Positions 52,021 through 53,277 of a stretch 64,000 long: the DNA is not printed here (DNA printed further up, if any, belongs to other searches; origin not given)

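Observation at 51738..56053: Candidate ComX/ComQ/ComP-like isoprenylated-peptide signalling module outside its known (Bacillus-type) context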

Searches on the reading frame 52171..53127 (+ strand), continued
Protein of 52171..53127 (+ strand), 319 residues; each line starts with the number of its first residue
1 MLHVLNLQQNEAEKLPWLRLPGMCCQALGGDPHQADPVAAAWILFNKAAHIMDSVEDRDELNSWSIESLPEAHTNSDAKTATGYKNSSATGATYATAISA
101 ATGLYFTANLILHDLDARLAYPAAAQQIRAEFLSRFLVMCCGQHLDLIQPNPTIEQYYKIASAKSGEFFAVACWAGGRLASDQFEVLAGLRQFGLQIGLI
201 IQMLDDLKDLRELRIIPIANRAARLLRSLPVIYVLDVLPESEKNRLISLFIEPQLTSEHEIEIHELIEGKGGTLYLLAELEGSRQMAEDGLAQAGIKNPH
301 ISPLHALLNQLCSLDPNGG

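Call 71: fold_search(model_id=the predicted structure, library=pdb)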
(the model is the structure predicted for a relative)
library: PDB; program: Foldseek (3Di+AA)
matches with E <= 10: 889; with E <= 0.001: 389
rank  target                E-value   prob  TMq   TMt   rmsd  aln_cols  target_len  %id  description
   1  1wy0                  1.4e-08  1.00  0.75  0.73   6.0       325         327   20  Crystal structure of geranylgeranyl pyrophosphate synthetase from Pyrococcus horikoshii Ot3 (released 2006-02-14)
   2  4gp1                  1.8e-08  1.00  0.69  0.67   7.2       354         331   19  Crystal structure of ISOPRENOID SYNTHASE A3MSH1 (TARGET EFI-501992) from pyrobaculum calidifontis complexed with DMAPP (released 2012-08-29)
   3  3nf2                  1.9e-08  1.00  0.71  0.67   6.0       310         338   19  Crystal structure of polyprenyl synthetase from Streptomyces coelicolor A3(2) (released 2010-08-04)
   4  4gp2_A                2.3e-08  1.00  0.69  0.65   7.3       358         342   18  Crystal structure of ISOPRENOID SYNTHASE A3MSH1 (TARGET EFI-501992) from pyrobaculum calidifontis complexed with DMAPP (released 2012-10-10)
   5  4dhd                  3.0e-08  1.00  0.67  0.66   6.4       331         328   20  Crystal structure of isoprenoid synthase A3MSH1 (TARGET EFI-501992) from Pyrobaculum calidifontis (released 2012-02-08)
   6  4gp2_B                4.7e-08  1.00  0.70  0.68   6.4       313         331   20  Crystal structure of ISOPRENOID SYNTHASE A3MSH1 (TARGET EFI-501992) from pyrobaculum calidifontis complexed with DMAPP (released 2012-10-10)
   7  5jfq_B                3.2e-07  1.00  0.74  0.77   5.8       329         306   20  Geranylgeranyl Pyrophosphate Synthetase from archaeon Geoglobus acetivorans (released 2017-05-24)
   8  5jfq_A                3.2e-07  1.00  0.68  0.71   5.6       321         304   20  Geranylgeranyl Pyrophosphate Synthetase from archaeon Geoglobus acetivorans (released 2017-05-24)
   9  9v4i_A                5.7e-07  1.00  0.68  0.69   7.6       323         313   19  Prenyltransferase Ord1 D219A (released 2025-10-01)
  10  3n3d_A                6.4e-07  1.00  0.68  0.68   7.0       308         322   19  Crystal structure of geranylgeranyl pyrophosphate synthase from lactobacillus brevis atcc 367 (released 2010-06-02)
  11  9v4g_A                9.7e-07  1.00  0.68  0.69   7.6       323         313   20  Prenyltransferase Ord1 wild type (released 2025-10-01)
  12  9jr6_A                1.2e-06  1.00  0.64  0.63   7.2       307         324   15  Complex structure of OsSPS3 with Aclonifen (released 2025-12-17)
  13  9imq_A                1.2e-06  1.00  0.68  0.66   4.6       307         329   21  Crystal structure of a C45 isoprenyl diphosphate synthase, Rv0562 from Mycobacterium tuberculosis (released 2025-07-09)
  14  9v4h_A                1.3e-06  1.00  0.66  0.68   6.8       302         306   19  Prenyltransferase Ord1 Q216A-FSPP (released 2025-10-01)
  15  9v4g_D                1.5e-06  1.00  0.67  0.81   3.4       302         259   19  Prenyltransferase Ord1 wild type (released 2025-10-01)
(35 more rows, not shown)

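Call 72: list_cluster_members(proteins=[P0153, P0172, P0188, P0189, P0194, P0202, P0205, P0206, P0218, P0226])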
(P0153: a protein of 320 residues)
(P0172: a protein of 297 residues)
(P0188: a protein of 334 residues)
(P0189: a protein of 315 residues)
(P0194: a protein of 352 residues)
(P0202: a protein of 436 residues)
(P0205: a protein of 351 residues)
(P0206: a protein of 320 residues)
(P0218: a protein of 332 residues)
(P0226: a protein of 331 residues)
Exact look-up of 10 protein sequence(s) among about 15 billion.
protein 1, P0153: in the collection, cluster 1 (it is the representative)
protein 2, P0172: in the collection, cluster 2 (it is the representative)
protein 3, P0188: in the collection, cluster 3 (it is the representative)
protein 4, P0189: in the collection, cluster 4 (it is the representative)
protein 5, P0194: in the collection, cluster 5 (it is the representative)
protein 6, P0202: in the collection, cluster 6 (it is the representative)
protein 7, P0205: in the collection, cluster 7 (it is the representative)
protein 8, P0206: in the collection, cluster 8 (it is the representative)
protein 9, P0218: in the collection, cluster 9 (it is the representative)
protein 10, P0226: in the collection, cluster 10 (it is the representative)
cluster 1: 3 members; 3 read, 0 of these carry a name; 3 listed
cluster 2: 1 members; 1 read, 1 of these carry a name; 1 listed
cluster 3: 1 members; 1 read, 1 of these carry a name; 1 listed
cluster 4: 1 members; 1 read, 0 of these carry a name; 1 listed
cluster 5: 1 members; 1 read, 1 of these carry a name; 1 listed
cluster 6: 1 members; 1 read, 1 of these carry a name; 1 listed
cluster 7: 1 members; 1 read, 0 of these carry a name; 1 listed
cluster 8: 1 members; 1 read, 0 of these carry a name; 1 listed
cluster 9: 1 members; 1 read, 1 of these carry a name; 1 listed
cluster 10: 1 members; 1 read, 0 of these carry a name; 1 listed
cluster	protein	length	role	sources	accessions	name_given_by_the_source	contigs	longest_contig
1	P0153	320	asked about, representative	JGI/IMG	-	-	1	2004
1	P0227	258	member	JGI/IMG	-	-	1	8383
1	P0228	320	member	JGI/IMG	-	-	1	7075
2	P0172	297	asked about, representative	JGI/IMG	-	geranylgeranyl diphosphate synthase type I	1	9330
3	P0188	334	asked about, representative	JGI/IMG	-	hypothetical protein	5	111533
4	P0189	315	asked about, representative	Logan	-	-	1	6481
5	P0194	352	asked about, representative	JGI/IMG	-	geranylgeranyl pyrophosphate synthase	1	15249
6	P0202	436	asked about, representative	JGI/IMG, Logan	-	geranylgeranyl pyrophosphate synthase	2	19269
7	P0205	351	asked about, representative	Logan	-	-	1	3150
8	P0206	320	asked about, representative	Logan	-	-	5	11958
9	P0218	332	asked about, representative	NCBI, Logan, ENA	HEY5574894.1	MAG TPA: class 1 isoprenoid biosynthesis enzyme [Anaerolineales bacterium]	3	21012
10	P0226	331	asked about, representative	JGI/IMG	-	-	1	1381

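Call 73: find_encoding_contigs(protein=P0188, flank=7000, max_places=1)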
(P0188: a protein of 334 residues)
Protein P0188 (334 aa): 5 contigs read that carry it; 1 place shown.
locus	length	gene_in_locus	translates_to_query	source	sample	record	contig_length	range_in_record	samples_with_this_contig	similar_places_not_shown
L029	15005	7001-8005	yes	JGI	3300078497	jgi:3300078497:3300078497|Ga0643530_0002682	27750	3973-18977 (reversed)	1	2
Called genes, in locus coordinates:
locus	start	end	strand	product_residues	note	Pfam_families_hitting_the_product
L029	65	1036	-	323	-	-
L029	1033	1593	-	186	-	PF04542:Sigma70_r2, PF08281:Sigma70_r4_2, PF04545:Sigma70_r4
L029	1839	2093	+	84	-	PF02604:PhdYeFM_antitox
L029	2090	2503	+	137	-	PF01850:PIN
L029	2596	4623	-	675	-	PF00496:SBP_bac_5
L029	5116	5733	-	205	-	PF00578:AhpC-TSA, PF08534:Redoxin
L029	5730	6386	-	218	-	PF07291:MauE, PF07681:DoxX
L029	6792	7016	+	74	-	-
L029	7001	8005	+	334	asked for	PF00348:polyprenyl_synt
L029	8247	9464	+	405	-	-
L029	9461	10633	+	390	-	PF07730:HisKA_3, PF02518:HATPase_c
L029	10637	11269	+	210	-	PF00072:Response_reg, PF00196:GerE, PF08281:Sigma70_r4_2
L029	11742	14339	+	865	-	PF02861:Clp_N, PF23569:NBD_SMAX1 (weak), PF00004:AAA, PF17871:AAA_lid_9, PF00004:AAA, PF07724:AAA_2, PF07728:AAA_5, PF10431:ClpB_D2-small, +9 more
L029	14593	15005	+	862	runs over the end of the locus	-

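Call 74: find_encoding_contigs(protein=P0202, flank=7000, max_places=1)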
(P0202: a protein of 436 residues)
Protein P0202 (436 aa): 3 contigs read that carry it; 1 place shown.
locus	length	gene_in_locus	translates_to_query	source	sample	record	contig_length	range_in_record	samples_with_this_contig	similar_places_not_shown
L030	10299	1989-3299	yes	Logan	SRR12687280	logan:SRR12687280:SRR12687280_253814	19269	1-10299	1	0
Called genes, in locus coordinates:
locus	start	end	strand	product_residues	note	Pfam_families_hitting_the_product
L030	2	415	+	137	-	?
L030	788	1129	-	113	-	-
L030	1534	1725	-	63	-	-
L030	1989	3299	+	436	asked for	PF00348:polyprenyl_synt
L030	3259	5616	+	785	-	PF01590:GAF (weak), PF07730:HisKA_3, PF02518:HATPase_c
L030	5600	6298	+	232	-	PF00072:Response_reg, PF13384:HTH_23 (faint), PF00196:GerE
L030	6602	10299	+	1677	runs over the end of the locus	PF01551:Peptidase_M23, PF00041:fn3 (weak), PF25059:FN3_DSCAM-DSCAML_C (faint), PF00041:fn3 (weak)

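Call 79: search_protein_families(library=ncbifam, proteins=[L030:3259-5613:+, L030:5600-6295:+, L029:9461-10630:+, L029:10637-11266:+, L029:6792-7013:+, L004:7690-7899:+], max_evalue=0.01)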
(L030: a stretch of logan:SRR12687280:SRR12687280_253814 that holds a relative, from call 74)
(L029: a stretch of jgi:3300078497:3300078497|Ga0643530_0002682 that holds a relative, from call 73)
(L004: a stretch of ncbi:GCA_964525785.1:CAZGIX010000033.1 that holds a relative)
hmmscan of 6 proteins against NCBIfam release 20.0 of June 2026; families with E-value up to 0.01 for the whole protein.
L030:3259-5613:+ (785 aa): 11 families
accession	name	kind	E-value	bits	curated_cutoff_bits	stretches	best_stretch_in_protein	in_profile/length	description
NF052443.1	SensHisKinMctS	equivalog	3e-38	131.3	700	1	557-769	234-451/457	two-component system sensor histidine kinase MctS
NF008649.0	PRK11644.1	equivalog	9.8e-34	116.9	408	1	547-766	277-496/499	signal transduction histidine-protein kinase/phosphatase UhpB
NF052531.1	Strep_LiaS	equivalog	3.4e-22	79.1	450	1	571-766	130-327/328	envelope stress sensor histidine kinase LiaS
NF007896.0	PRK10600.1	equivalog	6.1e-22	78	578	1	573-758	390-576/598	nitrate/nitrite two-component system sensor histidine kinase NarX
NF047786.1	his_kin_MadS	equivalog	4.6e-20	72.1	500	1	480-764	112-433/434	MadS family sensor histidine kinase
NF008184.0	PRK10935.1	equivalog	2.3e-12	46.4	553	1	573-768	363-561/565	nitrate/nitrite two-component system sensor histidine kinase NarQ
NF047322.1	HK_morpho_MacS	equivalog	5.9e-10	38.9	300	1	553-764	163-366/367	MacS family sensor histidine kinase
TIGR02916.1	PEP_his_kin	equivalog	1.6e-05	23.7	300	1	135-719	54-624/679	XrtA/PEP-CTERM system histidine kinase PrsK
NF040691.1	MtrAB_MtrB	equivalog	2.1e-05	23.7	450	1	643-719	355-431/507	MtrAB system histidine kinase MtrB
NF041606.1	dguan_cyc_DgcA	equivalog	0.0016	17.4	370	1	492-552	117-178/340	diguanylate cyclase DgcA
NF041832.1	near_NosP_CTERM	subfamily_domain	0.0038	16.3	400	0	667-719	113-164/370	NahK/ErcS family hybrid sensor histidine kinase/response regulator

L030:5600-6295:+ (232 aa): 92 families (the best 25 are shown)
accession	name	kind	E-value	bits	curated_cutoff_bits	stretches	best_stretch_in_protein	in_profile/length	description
NF007935.0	PRK10651.1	equivalog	5.4e-48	163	250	1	16-222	6-214/216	two-component system response regulator NarL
NF007708.0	PRK10403.1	equivalog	2.6e-41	141.5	343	1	15-222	5-212/215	nitrate/nitrite response regulator protein NarP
NF052445.1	RespRegMctR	equivalog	1.1e-37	129.5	300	1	17-223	2-204/205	two-component system response regulator MctR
NF047785.1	respo_reg_MadR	equivalog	3.5e-36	124.5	300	1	17-219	1-204/209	MadR family response regulator transcription factor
NF011896.0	PRK15369.1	equivalog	6.8e-32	110.8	242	1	16-222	3-208/211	two component system response regulator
NF007018.1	PRK09483.1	equivalog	2.4e-29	102.5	280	1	17-225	2-210/217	UvrY/SirA/GacA family response regulator transcription factor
NF041830.1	RR_TF_ErdR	exception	1e-25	90.7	390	1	18-216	3-203/213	response regulator transcription factor ErdR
NF007685.0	PRK10360.1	equivalog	8e-24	84.5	258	1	17-213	2-187/196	response regulator transcription factor UhpA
NF007403.0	PRK09935.1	equivalog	1e-23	84.1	271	1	18-223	5-209/210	fimbria biosynthesis transcriptional regulator FimZ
NF007419.0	PRK09958.1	equivalog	7.6e-21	74.6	251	1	20-218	4-198/204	acid-sensing system DNA-binding response regulator EvgA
NF007505.1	PRK10100.1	equivalog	8.7e-16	58.2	250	1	112-221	92-202/204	biofilm master transcriptional regulator CsgD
NF008098.0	PRK10840.1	equivalog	4.1e-14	52.6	235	1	17-199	4-186/216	response regulator transcription factor RcsB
NF041733.1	resp_reg_CseB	equivalog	1.3e-13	50.9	350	1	18-137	2-118/228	two-component system response regulator CseB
NF008677.0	PRK11697.1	equivalog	1.7e-13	50.5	246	1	17-136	2-118/238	two-component system response regulator BtsR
TIGR02875.1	spore_0_A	equivalog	1.7e-13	50.4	200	1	16-136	2-124/262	sporulation transcription factor Spo0A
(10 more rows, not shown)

L029:9461-10630:+ (390 aa): 9 families
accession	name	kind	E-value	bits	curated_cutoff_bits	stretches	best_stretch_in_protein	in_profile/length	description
NF052443.1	SensHisKinMctS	equivalog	9.2e-36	123.1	700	1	154-374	226-445/457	two-component system sensor histidine kinase MctS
NF008649.0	PRK11644.1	equivalog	4.3e-24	85.1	408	1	155-367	280-488/499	signal transduction histidine-protein kinase/phosphatase UhpB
NF047786.1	his_kin_MadS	equivalog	5.2e-20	72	500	2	176-327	228-379/434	MadS family sensor histidine kinase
NF052531.1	Strep_LiaS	equivalog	9e-20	71.2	450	1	176-377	130-327/328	envelope stress sensor histidine kinase LiaS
NF007896.0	PRK10600.1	equivalog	2e-18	66.4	578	1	169-370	382-578/598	nitrate/nitrite two-component system sensor histidine kinase NarX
NF047322.1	HK_morpho_MacS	equivalog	3.2e-14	52.9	300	1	173-373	177-364/367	MacS family sensor histidine kinase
NF008184.0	PRK10935.1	equivalog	5.2e-12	45.2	553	1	177-372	362-554/565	nitrate/nitrite two-component system sensor histidine kinase NarQ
TIGR02916.1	PEP_his_kin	equivalog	3.8e-06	25.8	300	1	109-170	418-478/679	XrtA/PEP-CTERM system histidine kinase PrsK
NF007898.0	PRK10604.1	equivalog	0.00015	21.1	478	1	178-330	211-363/433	two-component system sensor histidine kinase RstB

L029:10637-11266:+ (210 aa): 113 families (the best 25 are shown)
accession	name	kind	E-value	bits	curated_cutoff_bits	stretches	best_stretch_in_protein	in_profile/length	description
NF007935.0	PRK10651.1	equivalog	3.1e-50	170.4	250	1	3-206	7-212/216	two-component system response regulator NarL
NF052445.1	RespRegMctR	equivalog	1.5e-46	158.4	300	1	3-198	2-193/205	two-component system response regulator MctR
NF011896.0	PRK15369.1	equivalog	9.3e-43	146.3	242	1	1-209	2-209/211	two component system response regulator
NF007708.0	PRK10403.1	equivalog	1e-41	142.7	343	1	3-202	7-206/215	nitrate/nitrite response regulator protein NarP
NF047785.1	respo_reg_MadR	equivalog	2.9e-40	137.9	300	1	3-210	1-209/209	MadR family response regulator transcription factor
NF007018.1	PRK09483.1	equivalog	1e-30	107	280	1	3-202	2-201/217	UvrY/SirA/GacA family response regulator transcription factor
NF007403.0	PRK09935.1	equivalog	1e-26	93.9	271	1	5-206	6-206/210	fimbria biosynthesis transcriptional regulator FimZ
NF041830.1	RR_TF_ErdR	exception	2.8e-26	92.5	390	1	4-205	3-206/213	response regulator transcription factor ErdR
NF007419.0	PRK09958.1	equivalog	2.3e-25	89.4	251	1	5-204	3-198/204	acid-sensing system DNA-binding response regulator EvgA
NF007685.0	PRK10360.1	equivalog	1.5e-20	73.8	258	1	3-201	2-189/196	response regulator transcription factor UhpA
NF006900.1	PRK09390.1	equivalog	6.6e-19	68.2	255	1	5-196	7-189/203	response regulator FixJ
NF008098.0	PRK10840.1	equivalog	9e-18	64.5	235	1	2-195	3-196/216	response regulator transcription factor RcsB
NF007505.1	PRK10100.1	equivalog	3e-17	63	250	1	105-206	99-201/204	biofilm master transcriptional regulator CsgD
NF001965.0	PRK00742.1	subfamily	5.4e-17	62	293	1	1-107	2-109/357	chemotaxis-specific protein-glutamate methyltransferase CheB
NF040749.1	tetrathio_RR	equivalog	3.7e-16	59.4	290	1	18-196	14-180/191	tetrathionate respiration response regulator TtrR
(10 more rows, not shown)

L029:6792-7013:+ (74 aa): 0 families

L004:7690-7899:+ (70 aa): 3 families
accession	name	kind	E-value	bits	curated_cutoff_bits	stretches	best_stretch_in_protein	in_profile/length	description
NF038399.1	NH_RiPP_Os17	domain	1.7e-08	34.4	40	1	3-45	3-45/63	Os1348 family NHLP clan protein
TIGR03793.1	leader_NHLP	domain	0.0013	18.6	50.9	1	4-37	7-40/77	NHLP leader peptide family RiPP precursor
TIGR04517.1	rSAM_PoyD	subfamily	0.0069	15.4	325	1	10-53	11-54/446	radical SAM family RiPP maturation amino acid epimerase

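Call 104: search_protein_families(library=pfam, proteins=[L029:8247-9461:+, L030:3259-4548:+], max_evalue=0.1)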
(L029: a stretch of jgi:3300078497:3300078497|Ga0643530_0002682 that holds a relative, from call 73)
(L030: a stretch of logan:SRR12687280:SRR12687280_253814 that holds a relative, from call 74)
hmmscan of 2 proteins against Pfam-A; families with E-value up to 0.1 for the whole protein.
L029:8247-9461:+ (405 aa): 2 families
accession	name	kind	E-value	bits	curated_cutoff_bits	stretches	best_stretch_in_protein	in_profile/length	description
PF13180.12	PDZ_2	-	0.0006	20.5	27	1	47-106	15-79/80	PDZ domain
PF00595.29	PDZ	-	0.0011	19.8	23.2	1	44-76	25-58/81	PDZ domain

L030:3259-4548:+ (430 aa): 0 families
